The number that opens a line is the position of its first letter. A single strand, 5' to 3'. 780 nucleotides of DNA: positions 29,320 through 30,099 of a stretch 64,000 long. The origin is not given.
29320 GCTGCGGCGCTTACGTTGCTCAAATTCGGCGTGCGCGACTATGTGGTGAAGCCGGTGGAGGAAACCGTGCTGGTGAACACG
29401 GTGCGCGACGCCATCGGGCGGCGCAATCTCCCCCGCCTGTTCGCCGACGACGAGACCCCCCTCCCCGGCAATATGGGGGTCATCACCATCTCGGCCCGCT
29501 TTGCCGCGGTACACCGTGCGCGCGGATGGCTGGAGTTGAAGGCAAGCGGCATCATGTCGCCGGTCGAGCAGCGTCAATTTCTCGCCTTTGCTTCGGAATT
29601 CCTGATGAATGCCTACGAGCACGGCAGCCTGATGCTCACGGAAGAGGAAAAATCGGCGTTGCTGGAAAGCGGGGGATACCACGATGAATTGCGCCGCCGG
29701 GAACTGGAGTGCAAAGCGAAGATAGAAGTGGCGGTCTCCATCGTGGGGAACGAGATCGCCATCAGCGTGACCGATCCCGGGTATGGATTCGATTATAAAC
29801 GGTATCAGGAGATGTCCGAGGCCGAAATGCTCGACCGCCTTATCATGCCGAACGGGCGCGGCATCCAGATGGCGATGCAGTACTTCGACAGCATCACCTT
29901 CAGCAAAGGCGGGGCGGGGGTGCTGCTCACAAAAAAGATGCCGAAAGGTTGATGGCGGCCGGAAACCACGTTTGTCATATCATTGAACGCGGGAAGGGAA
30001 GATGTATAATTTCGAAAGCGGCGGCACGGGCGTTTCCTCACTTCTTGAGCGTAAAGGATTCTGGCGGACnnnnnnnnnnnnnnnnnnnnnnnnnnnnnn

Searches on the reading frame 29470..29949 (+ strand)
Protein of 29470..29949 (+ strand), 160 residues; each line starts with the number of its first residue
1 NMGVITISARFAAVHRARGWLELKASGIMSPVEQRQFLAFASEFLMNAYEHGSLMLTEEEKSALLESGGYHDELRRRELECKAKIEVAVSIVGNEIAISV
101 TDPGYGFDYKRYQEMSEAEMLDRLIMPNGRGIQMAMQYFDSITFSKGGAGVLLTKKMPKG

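Call 67: search_solved_structures(query=window:29470-29949:+, max_evalue=1, show_alignments=2)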
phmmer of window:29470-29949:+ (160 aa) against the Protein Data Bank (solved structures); distinct sequences matched with E-value up to 1: 1.
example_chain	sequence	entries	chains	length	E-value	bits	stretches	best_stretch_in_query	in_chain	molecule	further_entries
9qih_A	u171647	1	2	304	0.004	20.2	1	42-157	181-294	SenB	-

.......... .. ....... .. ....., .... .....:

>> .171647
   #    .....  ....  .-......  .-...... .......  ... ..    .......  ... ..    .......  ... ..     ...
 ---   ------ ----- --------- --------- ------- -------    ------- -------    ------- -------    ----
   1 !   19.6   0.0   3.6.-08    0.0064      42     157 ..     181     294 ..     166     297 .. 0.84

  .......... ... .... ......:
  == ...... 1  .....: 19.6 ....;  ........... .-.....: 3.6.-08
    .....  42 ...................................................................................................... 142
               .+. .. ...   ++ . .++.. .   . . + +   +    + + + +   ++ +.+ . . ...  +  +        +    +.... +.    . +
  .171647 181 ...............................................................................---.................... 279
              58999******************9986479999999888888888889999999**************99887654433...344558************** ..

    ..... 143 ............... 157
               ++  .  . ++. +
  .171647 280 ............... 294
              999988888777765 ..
